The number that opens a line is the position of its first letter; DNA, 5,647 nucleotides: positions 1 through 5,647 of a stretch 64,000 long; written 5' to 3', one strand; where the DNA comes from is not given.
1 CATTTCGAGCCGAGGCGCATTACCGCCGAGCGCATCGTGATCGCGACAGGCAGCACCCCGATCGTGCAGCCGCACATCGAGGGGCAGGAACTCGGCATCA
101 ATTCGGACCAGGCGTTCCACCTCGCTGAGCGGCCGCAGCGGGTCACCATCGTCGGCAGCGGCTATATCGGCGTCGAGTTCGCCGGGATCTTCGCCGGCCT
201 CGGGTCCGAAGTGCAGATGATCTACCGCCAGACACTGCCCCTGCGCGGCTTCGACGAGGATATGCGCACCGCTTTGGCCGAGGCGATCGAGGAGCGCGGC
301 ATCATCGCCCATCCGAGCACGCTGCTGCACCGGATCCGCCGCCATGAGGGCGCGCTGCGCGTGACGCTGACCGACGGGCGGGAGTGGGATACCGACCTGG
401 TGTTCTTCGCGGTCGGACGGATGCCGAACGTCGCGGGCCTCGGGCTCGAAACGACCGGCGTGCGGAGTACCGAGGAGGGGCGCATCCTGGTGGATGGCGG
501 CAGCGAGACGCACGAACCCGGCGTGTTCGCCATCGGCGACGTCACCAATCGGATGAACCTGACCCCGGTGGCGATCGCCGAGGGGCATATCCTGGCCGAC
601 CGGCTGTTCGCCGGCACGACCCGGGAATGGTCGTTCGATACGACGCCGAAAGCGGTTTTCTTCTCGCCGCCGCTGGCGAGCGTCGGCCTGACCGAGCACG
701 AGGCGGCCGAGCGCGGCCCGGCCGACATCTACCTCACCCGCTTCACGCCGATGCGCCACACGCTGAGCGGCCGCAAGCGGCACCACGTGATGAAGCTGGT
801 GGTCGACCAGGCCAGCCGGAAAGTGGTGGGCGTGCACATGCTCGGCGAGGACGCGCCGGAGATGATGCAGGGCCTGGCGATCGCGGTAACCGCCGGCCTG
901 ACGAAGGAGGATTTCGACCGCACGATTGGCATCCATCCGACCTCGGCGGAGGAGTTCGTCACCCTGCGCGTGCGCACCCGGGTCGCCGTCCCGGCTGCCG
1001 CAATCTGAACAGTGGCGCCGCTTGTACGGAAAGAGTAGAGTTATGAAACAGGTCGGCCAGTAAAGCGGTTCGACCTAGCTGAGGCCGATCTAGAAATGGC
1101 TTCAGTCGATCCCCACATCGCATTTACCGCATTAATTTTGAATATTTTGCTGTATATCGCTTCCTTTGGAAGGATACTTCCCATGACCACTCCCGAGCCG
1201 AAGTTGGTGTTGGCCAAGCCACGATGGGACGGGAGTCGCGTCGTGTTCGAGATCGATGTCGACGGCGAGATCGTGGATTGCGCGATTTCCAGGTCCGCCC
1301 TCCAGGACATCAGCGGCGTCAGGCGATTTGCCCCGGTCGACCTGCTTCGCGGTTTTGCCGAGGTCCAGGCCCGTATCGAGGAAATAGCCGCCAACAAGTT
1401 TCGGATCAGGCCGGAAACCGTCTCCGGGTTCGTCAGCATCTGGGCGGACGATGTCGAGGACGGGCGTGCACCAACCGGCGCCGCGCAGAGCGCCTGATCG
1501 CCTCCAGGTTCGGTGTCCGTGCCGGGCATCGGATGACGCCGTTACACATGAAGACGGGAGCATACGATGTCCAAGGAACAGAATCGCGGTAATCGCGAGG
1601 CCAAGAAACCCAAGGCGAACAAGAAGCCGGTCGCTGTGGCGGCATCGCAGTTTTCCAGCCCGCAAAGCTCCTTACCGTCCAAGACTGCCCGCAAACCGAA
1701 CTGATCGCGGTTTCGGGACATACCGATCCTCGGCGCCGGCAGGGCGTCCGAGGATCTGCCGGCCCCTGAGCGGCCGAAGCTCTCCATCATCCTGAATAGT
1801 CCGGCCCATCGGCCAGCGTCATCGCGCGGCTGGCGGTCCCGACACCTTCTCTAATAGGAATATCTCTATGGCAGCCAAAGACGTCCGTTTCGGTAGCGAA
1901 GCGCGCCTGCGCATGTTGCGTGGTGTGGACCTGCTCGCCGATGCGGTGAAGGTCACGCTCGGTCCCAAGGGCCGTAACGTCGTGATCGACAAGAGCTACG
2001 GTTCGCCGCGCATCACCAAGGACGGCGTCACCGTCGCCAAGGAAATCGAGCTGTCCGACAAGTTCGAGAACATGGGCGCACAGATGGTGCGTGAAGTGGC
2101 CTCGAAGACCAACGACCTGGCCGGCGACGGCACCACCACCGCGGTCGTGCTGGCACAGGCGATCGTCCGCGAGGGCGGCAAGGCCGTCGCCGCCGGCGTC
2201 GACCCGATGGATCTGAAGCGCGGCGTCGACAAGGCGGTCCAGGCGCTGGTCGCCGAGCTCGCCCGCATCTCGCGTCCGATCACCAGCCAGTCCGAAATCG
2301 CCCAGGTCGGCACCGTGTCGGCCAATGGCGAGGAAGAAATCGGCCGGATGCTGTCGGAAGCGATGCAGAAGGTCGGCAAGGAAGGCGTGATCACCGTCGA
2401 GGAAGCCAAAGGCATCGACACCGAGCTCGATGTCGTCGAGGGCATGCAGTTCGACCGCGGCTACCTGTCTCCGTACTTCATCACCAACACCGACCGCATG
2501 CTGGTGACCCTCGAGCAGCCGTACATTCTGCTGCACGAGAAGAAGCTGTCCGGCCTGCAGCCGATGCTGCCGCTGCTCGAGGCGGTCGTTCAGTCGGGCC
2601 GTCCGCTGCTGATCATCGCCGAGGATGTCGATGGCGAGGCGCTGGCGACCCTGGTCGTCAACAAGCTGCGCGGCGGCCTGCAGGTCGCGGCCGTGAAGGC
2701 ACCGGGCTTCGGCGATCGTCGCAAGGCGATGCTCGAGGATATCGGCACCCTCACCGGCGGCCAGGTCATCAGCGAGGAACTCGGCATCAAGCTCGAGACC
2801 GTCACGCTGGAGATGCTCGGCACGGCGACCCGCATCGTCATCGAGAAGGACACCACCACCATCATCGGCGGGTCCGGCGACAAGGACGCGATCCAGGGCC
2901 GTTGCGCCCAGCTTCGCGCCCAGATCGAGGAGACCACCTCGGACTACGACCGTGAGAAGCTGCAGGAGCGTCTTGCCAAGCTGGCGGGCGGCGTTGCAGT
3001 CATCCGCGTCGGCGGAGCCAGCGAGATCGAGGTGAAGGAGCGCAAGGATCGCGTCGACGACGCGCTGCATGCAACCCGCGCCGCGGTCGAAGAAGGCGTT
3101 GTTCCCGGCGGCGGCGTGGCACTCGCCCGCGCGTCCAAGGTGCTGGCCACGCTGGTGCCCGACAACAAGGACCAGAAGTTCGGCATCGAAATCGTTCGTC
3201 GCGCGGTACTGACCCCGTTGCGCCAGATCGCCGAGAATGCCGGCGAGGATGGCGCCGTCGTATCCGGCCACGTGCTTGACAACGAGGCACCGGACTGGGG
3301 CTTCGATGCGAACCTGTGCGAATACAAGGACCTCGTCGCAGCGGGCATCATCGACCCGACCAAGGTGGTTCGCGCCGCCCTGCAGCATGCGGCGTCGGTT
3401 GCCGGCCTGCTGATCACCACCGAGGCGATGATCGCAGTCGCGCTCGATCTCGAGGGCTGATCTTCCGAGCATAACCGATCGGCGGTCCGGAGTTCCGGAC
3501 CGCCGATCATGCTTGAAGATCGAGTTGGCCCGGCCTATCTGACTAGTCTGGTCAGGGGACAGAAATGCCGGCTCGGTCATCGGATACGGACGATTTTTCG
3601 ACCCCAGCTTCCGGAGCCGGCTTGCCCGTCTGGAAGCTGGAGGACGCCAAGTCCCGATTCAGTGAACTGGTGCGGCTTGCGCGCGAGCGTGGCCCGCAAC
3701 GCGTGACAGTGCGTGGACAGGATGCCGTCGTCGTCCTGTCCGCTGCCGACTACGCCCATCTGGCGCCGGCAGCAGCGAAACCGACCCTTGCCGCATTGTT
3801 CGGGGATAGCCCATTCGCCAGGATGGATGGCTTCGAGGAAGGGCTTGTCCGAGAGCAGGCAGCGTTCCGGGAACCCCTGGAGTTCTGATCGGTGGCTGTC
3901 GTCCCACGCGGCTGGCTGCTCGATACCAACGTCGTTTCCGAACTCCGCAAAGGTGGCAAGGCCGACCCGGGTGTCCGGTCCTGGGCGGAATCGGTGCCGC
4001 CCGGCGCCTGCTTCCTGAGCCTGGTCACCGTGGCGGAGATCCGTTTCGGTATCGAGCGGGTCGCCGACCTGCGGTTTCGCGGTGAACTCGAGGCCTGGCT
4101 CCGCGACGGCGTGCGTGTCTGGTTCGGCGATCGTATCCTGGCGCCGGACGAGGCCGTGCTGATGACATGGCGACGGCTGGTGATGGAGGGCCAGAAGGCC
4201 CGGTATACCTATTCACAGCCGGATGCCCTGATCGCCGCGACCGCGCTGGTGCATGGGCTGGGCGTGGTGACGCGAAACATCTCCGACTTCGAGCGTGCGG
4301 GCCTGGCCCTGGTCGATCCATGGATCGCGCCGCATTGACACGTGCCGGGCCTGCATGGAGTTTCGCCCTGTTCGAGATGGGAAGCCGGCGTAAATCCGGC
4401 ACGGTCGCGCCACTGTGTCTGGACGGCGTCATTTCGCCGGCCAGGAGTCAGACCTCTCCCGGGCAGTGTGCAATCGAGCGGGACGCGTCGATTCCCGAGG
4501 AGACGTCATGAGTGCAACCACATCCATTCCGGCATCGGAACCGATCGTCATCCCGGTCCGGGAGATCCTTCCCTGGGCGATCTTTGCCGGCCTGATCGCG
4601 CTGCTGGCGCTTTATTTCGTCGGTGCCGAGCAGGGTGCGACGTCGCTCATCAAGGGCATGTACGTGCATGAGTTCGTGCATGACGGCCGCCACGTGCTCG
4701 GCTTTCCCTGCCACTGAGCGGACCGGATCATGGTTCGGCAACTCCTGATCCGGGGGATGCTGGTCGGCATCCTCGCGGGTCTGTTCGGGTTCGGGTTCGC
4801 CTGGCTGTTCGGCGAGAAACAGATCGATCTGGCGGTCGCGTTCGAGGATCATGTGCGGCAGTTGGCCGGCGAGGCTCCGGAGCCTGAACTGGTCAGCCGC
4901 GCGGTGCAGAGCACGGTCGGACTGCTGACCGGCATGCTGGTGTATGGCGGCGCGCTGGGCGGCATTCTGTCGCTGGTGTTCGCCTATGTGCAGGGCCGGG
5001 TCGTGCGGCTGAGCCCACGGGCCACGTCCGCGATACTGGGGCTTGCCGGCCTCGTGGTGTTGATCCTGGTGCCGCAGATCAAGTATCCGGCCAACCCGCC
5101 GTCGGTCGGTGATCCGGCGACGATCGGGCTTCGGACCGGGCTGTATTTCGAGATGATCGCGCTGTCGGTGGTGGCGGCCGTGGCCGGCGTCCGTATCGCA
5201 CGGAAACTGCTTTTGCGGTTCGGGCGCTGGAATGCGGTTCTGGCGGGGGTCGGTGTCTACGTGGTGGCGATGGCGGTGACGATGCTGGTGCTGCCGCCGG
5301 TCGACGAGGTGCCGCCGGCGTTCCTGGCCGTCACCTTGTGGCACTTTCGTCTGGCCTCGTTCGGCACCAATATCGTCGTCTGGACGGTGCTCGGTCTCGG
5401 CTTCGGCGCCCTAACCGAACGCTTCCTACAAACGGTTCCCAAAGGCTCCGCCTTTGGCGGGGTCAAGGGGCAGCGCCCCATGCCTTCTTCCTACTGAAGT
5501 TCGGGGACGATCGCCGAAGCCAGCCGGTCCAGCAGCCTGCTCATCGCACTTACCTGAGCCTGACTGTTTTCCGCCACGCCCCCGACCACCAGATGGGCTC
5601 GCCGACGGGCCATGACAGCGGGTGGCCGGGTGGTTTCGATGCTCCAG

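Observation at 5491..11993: Candidate new envelope module: atypical murA co-transcribed with an Mla/Pqi-type lipid ABC system, divergent from SulP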

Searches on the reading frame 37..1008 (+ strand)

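Call 57: search_protein_families(library=pfam, proteins=[window:37-1008:+])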
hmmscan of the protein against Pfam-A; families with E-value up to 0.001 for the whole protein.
window:37-1008:+ (323 aa): 4 families
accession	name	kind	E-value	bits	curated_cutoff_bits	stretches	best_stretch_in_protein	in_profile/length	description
PF07992.20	Pyr_redox_2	-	3.4e-45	155.1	26.1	1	2-183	105-291/291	Pyridine nucleotide-disulphide oxidoreductase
PF02852.28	Pyr_redox_dim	-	3e-32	111.5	25.3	1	203-310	1-109/110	Pyridine nucleotide-disulphide oxidoreductase, dimerisation domain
PF00070.33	Pyr_redox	-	3.4e-18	66.4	22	1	35-113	1-81/82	Pyridine nucleotide-disulphide oxidoreductase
PF13738.12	Pyr_redox_3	-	3.2e-09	36.9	30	1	2-167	130-305/305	Pyridine nucleotide-disulphide oxidoreductase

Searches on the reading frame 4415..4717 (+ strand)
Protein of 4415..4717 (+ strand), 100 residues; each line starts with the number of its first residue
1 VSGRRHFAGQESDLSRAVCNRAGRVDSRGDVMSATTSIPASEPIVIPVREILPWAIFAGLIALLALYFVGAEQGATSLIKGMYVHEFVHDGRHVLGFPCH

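Call 3: search_protein_families(library=pfam, proteins=[window:4415-4717:+])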
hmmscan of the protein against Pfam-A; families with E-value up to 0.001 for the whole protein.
window:4415-4717:+ (100 aa): 1 family
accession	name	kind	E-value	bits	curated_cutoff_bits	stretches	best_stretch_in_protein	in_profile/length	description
PF09489.15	CbtB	-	1.3e-10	41.7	27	1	54-100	12-51/51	Probable cobalt transporter subunit (CbtB)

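Call 4: search_protein_families(library=ncbifam, proteins=[window:4415-4717:+])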
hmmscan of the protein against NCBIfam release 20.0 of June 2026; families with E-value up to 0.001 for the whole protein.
window:4415-4717:+ (100 aa): 1 family
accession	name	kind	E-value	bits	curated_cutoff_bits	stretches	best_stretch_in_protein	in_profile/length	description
TIGR02459.1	CbtB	hypoth_equivalog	0.00093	19.7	64.4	0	82-100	42-60/60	cobalt transporter subunit CbtB (proposed)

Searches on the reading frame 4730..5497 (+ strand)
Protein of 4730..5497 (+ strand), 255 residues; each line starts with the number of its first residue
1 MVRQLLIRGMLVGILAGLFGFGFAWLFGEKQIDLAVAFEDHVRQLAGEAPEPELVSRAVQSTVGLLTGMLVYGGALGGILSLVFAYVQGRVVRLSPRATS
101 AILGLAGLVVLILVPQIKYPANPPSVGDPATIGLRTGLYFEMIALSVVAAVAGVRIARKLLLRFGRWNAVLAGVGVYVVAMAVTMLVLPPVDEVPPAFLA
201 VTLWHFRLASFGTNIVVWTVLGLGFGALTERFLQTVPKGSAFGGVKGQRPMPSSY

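Call 3: search_protein_families(library=pfam, proteins=[window:4730-5497:+])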
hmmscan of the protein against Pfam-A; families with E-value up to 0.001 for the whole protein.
window:4730-5497:+ (255 aa): 1 family
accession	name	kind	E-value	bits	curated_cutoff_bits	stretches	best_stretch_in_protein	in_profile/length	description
PF09490.15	CbtA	-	5.2e-67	226.6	30.7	1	3-229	2-238/239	Probable cobalt transporter subunit (CbtA)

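Call 4: search_protein_families(library=ncbifam, proteins=[window:4730-5497:+])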
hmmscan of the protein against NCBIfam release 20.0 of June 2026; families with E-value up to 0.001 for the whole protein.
window:4730-5497:+ (255 aa): 0 families
